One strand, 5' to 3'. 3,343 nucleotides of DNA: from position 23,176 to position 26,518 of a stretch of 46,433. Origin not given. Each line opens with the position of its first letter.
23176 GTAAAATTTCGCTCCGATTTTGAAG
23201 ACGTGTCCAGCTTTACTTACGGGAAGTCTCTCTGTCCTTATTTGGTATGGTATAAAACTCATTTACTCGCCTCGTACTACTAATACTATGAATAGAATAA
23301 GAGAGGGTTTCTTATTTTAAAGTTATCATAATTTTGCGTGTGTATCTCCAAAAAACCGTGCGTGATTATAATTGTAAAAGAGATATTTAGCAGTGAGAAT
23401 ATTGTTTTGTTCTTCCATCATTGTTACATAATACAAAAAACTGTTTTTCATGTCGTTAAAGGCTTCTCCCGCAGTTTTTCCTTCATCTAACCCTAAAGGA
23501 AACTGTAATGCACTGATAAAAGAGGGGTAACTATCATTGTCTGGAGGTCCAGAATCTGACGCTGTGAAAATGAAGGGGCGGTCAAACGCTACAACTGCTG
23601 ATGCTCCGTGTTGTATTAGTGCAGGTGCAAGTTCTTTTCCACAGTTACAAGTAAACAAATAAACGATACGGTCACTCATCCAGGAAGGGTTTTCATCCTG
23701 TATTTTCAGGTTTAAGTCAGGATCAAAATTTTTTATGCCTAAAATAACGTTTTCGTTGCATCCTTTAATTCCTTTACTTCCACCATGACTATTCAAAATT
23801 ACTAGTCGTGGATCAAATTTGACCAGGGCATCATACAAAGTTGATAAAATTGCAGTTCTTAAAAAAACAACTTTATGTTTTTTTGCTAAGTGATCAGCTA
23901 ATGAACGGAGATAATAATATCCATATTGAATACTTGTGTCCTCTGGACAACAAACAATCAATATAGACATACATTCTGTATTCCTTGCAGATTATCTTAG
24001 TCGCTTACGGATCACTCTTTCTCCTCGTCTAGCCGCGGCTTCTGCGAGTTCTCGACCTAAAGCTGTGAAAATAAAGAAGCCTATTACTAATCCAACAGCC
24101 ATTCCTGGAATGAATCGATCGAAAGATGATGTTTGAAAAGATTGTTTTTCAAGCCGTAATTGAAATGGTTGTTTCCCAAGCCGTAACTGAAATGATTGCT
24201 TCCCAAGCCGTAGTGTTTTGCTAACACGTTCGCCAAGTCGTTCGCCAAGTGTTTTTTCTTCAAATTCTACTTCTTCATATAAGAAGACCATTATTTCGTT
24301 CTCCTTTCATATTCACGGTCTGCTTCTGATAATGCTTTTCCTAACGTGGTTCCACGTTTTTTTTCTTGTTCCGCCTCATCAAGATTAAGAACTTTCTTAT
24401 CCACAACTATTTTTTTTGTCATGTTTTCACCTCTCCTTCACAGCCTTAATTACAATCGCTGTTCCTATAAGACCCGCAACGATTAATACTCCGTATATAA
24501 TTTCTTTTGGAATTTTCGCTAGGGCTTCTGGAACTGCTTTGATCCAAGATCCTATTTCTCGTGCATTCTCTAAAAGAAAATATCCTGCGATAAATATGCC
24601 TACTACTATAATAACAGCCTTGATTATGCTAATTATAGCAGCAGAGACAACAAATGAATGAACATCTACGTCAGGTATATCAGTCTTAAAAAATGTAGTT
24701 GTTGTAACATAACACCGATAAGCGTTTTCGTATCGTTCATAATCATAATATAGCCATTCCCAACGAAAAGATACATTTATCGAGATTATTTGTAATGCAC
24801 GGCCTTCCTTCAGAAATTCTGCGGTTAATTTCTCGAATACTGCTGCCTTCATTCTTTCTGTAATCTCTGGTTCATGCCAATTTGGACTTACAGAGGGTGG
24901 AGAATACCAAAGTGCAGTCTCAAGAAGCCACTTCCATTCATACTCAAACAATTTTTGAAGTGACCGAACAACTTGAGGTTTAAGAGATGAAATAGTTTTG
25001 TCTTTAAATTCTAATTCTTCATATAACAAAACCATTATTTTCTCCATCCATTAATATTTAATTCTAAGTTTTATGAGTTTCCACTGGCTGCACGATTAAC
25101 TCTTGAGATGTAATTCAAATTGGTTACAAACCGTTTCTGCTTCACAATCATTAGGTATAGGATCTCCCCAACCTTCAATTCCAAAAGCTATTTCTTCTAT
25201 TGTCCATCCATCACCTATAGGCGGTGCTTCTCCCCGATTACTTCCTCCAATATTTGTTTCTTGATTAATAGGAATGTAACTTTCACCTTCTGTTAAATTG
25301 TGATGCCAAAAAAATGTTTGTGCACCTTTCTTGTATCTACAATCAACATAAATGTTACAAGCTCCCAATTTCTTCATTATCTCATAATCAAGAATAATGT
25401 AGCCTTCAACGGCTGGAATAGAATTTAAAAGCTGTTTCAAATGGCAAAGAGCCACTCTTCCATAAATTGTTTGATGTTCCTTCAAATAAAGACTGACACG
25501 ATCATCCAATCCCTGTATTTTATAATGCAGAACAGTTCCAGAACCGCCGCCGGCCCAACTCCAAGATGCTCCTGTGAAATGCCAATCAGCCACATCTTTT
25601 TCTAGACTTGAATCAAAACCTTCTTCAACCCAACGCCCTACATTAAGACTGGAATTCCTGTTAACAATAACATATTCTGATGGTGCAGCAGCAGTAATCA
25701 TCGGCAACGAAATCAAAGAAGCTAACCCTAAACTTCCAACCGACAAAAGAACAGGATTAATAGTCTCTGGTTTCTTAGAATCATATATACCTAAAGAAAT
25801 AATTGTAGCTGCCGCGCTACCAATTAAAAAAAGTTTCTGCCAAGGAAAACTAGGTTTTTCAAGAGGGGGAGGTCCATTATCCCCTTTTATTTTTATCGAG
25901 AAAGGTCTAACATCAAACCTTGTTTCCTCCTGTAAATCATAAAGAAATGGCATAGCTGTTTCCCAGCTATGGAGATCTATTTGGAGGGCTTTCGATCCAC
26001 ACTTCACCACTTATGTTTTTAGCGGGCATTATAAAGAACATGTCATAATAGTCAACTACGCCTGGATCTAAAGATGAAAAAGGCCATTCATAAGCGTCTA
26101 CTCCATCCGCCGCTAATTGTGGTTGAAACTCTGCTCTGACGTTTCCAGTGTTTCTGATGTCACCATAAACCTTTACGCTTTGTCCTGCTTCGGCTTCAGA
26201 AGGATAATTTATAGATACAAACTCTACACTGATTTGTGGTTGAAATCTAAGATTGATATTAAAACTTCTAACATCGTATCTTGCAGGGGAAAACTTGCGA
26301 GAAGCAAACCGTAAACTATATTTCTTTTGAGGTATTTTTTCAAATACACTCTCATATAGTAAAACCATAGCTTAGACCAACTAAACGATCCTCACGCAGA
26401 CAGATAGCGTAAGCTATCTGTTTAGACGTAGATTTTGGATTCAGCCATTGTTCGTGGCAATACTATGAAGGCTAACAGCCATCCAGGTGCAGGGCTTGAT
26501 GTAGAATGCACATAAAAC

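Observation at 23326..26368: Caspase/gingipain-fold protease candidate encoded directly next to four consecutive tagged proteins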

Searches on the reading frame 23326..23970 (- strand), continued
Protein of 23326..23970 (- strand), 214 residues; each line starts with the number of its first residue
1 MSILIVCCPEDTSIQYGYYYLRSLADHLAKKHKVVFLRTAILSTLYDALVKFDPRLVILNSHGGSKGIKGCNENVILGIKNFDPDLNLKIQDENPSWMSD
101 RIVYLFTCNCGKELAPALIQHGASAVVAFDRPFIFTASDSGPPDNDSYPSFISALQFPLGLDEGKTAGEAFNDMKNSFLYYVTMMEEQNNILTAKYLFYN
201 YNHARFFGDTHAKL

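Call 64: find_encoding_contigs(protein=P0075, flank=6000, max_places=3)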
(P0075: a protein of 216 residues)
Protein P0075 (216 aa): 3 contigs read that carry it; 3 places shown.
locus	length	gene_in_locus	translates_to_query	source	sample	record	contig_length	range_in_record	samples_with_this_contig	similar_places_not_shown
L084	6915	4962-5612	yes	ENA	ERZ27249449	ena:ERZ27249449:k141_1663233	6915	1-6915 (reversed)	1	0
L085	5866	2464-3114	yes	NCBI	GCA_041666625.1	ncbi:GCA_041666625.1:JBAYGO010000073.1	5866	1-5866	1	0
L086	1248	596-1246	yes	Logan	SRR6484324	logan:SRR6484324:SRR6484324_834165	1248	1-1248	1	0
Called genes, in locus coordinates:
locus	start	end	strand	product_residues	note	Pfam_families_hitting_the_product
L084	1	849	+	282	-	?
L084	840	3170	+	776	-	PF02810:SEC-C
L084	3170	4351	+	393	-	PF01420:Methylase_S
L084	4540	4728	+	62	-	-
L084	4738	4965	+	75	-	-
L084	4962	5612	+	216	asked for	-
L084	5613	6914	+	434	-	?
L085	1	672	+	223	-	PF02810:SEC-C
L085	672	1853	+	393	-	PF01420:Methylase_S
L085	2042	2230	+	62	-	-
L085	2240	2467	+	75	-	-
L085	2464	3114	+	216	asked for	-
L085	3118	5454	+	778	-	PF13588:HSDR_N_2 (faint), PF00270:DEAD, PF04851:ResIII, PF18766:SWI2_SNF2, PF00271:Helicase_C (weak), PF08463:EcoEI_R_C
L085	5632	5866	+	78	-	?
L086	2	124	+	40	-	?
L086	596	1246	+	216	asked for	?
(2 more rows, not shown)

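Call 65: find_encoding_contigs(protein=P0068, flank=6000, max_places=3)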
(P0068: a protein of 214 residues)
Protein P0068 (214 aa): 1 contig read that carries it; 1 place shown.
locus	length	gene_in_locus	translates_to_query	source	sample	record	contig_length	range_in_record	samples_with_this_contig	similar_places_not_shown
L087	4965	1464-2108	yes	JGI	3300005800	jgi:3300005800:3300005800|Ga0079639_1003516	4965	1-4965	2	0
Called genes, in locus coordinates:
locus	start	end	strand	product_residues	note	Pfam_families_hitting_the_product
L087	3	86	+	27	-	?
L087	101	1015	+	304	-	PF01073:3Beta_HSD, PF01370:Epimerase, PF04321:RmlD_sub_bind, PF05368:NmrA (faint), PF07993:NAD_binding_4 (faint), PF13460:NAD_binding_10 (weak), PF16363:GDP_Man_Dehyd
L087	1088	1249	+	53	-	-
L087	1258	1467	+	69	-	-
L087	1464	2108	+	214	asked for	-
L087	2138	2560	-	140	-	PF04471:Mrr_cat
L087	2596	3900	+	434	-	PF01266:DAO (faint), PF13450:NAD_binding_8, PF01593:Amino_oxidase (weak)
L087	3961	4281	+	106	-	PF08843:AbiEii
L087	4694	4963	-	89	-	?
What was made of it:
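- Remote homologues lie between hsdS and hsdR, or next to Mrr and AbiEii genes (calls 64, 65).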

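Call 66: find_encoding_contigs(protein=P0060, flank=8000, max_places=3)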
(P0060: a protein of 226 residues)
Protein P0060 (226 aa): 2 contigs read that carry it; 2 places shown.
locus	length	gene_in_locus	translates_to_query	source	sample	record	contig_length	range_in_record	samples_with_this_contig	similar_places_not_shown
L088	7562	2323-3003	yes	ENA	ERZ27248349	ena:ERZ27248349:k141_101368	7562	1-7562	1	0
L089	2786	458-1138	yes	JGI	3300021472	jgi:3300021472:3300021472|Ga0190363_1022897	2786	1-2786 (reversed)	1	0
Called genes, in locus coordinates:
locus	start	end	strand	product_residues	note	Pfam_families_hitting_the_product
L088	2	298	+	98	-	?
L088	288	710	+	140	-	-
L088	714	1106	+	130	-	PF17802:SpaA (weak), PF13620:CarboxypepD_reg, PF13715:CarbopepD_reg_2, PF08308:PEGA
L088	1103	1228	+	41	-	-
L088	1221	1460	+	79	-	PF10805:DUF2730 (weak), PF16331:TolA_bind_tri (weak)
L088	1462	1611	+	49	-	-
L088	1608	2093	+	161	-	-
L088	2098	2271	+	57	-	-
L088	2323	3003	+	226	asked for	-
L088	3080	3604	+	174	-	-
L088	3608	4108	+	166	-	-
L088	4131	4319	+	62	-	-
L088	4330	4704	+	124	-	-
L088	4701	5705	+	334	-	-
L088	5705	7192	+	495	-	-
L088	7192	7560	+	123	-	?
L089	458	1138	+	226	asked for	-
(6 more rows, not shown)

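Call 83: search_protein_families(library=padloc, max_evalue=0.01, proteins=[window:23326-23970:-, P0075, P0068, P0087, P0146, L084:4540-4728:+, L084:4738-4965:+])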
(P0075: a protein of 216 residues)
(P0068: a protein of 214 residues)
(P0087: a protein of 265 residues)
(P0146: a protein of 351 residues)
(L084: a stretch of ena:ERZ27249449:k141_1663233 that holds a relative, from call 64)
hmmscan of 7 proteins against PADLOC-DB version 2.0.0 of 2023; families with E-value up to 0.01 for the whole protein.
window:23326-23970:- (214 aa): 0 families

P0075 (216 aa): 0 families

P0068 (214 aa): 0 families

P0087 (265 aa): 0 families

P0146 (351 aa): 0 families

L084:4540-4728:+ (62 aa): 0 families

L084:4738-4965:+ (75 aa): 0 families
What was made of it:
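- There is no PADLOC hit (call 83).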

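Call 84: search_protein_families(library=ncbifam, max_evalue=0.01, proteins=[window:23326-23970:-, P0075, P0068, P0087, P0146, L084:4540-4728:+, L084:4738-4965:+])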
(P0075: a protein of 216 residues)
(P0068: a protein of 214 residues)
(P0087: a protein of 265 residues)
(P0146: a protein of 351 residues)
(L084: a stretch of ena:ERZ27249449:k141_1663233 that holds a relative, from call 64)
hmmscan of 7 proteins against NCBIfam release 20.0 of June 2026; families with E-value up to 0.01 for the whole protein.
window:23326-23970:- (214 aa): 0 families

P0075 (216 aa): 0 families

P0068 (214 aa): 0 families

P0087 (265 aa): 0 families

P0146 (351 aa): 0 families

L084:4540-4728:+ (62 aa): 0 families

L084:4738-4965:+ (75 aa): 0 families

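Call 85: find_encoding_contigs(protein=P0066, flank=8000, max_places=2)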
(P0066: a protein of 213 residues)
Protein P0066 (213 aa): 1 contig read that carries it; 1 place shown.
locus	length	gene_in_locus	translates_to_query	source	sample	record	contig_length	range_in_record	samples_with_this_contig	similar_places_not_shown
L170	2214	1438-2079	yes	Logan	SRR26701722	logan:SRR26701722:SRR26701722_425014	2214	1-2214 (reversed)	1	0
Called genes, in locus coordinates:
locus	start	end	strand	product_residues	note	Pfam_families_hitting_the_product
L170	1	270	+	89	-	?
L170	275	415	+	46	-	-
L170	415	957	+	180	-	-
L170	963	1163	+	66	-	-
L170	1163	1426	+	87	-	-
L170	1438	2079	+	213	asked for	-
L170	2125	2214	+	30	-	?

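Call 86: find_encoding_contigs(protein=P0061, flank=8000, max_places=2)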
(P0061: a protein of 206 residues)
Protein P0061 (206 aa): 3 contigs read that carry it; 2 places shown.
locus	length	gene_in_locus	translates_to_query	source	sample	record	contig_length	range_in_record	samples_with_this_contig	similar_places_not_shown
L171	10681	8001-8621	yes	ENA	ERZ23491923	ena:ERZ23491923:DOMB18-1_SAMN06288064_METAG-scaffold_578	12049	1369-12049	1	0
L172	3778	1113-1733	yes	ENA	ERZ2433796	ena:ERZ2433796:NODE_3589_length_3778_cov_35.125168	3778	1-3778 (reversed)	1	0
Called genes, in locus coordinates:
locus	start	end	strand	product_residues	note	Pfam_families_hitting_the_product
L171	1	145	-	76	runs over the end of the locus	-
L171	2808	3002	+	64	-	-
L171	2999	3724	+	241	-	-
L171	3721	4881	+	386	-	-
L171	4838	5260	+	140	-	-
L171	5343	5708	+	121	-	-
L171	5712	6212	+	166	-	-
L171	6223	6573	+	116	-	-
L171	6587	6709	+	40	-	-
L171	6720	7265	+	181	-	-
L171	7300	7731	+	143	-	-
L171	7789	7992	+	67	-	-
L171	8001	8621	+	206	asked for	-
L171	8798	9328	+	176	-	-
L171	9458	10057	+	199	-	-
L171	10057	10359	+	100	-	-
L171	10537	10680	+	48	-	?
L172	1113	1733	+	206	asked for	-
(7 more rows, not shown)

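Call 87: find_encoding_contigs(protein=P0059, flank=8000, max_places=2)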
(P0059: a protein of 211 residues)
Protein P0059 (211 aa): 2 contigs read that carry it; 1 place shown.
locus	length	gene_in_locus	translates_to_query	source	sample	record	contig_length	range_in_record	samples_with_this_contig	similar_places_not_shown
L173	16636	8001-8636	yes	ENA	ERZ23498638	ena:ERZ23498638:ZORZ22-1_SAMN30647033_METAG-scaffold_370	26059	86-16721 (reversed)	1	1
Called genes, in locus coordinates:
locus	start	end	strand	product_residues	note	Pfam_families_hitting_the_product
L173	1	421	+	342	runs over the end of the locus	-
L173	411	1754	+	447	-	-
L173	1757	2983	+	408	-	-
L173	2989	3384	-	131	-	-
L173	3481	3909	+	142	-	-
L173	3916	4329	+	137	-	-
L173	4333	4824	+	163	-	-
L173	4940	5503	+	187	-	-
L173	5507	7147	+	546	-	-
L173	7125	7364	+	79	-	-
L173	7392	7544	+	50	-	-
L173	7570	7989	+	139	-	-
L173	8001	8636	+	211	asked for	-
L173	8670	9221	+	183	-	-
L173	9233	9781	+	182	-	-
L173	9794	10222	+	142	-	-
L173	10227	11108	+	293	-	-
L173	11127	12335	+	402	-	PF13964:Beta-prop_Calicin (faint), PF24681:Kelch_KLHDC2_KLHL20_DRC7, PF01344:Kelch_1 (faint), PF07646:Kelch_2 (faint), PF13620:CarboxypepD_reg (faint)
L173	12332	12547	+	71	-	-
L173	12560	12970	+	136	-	-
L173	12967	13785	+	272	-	-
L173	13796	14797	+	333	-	PF10102:DUF2341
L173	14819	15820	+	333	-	PF10102:DUF2341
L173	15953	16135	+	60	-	-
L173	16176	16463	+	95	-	-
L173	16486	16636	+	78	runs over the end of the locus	?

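Call 95: find_encoding_contigs(protein=P0016, flank=10000, max_places=1)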
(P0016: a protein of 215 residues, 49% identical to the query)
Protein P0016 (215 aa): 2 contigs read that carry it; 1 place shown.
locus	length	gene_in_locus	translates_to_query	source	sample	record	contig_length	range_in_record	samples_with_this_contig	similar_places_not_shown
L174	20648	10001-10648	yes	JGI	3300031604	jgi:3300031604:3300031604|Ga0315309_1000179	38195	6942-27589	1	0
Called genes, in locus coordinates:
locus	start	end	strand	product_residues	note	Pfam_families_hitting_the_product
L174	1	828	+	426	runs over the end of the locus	-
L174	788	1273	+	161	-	-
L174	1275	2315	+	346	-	PF00534:Glycos_transf_1, PF13692:Glyco_trans_1_4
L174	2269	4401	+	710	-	PF00535:Glycos_transf_2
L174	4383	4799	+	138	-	-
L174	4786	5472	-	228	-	PF08241:Methyltransf_11 (faint)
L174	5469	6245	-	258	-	PF01370:Epimerase, PF16363:GDP_Man_Dehyd, PF01073:3Beta_HSD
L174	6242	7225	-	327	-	PF01073:3Beta_HSD, PF01370:Epimerase, PF02719:Polysacc_synt_2 (faint), PF04321:RmlD_sub_bind (weak), PF07993:NAD_binding_4 (faint), PF16363:GDP_Man_Dehyd, PF13460:NAD_binding_10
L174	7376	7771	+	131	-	-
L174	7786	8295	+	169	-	-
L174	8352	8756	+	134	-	-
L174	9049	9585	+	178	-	-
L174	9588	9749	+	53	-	-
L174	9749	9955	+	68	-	-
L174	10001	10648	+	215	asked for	-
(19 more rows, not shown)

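Call 96: find_encoding_contigs(protein=P0002, flank=10000, max_places=1)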
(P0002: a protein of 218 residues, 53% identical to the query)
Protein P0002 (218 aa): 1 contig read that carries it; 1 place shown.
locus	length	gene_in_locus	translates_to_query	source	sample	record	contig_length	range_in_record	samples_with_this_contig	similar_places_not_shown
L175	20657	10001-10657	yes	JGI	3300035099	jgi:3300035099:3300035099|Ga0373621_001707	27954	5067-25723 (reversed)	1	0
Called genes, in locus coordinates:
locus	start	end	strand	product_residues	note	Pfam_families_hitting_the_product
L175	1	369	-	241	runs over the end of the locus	-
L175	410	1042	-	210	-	PF05050:Methyltransf_21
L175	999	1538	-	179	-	PF13489:Methyltransf_23, PF13847:Methyltransf_31, PF08241:Methyltransf_11, PF08242:Methyltransf_12, PF13649:Methyltransf_25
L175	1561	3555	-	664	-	PF00535:Glycos_transf_2 (faint), PF13946:DUF4214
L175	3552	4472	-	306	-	PF01073:3Beta_HSD, PF01370:Epimerase, PF02719:Polysacc_synt_2, PF04321:RmlD_sub_bind, PF07993:NAD_binding_4, PF08659:KR (weak), PF13460:NAD_binding_10 (weak), PF16363:GDP_Man_Dehyd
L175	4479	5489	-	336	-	PF00534:Glycos_transf_1, PF13692:Glyco_trans_1_4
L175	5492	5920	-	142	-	-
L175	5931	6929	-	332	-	-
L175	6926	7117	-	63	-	-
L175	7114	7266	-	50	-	-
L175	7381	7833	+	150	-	-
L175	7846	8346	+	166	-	-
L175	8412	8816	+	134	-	-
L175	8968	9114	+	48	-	-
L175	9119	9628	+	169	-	-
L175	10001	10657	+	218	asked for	-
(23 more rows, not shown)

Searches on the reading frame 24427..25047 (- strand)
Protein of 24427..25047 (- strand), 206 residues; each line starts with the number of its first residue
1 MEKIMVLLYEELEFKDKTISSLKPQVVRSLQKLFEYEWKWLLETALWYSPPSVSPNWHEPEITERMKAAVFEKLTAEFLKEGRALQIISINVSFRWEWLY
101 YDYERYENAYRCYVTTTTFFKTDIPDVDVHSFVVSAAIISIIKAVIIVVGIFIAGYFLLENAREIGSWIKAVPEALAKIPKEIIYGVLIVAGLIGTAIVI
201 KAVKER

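Call 5: search_protein_families(library=pfam, max_evalue=1, proteins=[window:24427-25047:-])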
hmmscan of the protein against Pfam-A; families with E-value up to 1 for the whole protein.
window:24427-25047:- (206 aa): 0 families

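Call 6: search_protein_families(library=phrogs, max_evalue=1, proteins=[window:24427-25047:-])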
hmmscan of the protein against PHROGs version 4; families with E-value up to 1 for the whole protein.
window:24427-25047:- (206 aa): 2 families
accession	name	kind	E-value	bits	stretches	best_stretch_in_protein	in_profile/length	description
phrog_8240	-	tail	0.16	12.8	1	130-163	131-163/170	pentameric base spike protein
phrog_33742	-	unknown function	0.21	12.7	1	184-199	13-28/39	-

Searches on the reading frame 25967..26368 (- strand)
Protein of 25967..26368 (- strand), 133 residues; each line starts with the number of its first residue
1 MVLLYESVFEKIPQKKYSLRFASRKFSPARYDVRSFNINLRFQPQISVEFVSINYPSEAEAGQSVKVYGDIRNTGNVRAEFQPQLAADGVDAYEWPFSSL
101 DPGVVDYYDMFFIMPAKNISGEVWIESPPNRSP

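Call 5: search_protein_families(library=pfam, max_evalue=1, proteins=[window:25967-26368:-])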
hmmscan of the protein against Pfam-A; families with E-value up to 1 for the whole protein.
window:25967-26368:- (133 aa): 1 family
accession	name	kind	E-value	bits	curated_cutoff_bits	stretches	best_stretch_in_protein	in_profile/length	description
PF07705.17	CARDB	-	0.0062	17.2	22.7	1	48-112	6-69/101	CARDB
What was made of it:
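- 25967..26368 (-): Tagged gene 4 (133 aa): MVLLYES, with a weak CARDB-like beta-sandwich match. Pfam CARDB E 0.0062, below the family cut-off (call 5).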

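Call 6: search_protein_families(library=phrogs, max_evalue=1, proteins=[window:25967-26368:-])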
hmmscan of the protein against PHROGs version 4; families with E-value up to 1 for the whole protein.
window:25967-26368:- (133 aa): 1 family
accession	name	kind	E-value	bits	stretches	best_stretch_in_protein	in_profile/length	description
phrog_36208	-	unknown function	0.28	11.4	1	12-84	135-207/327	-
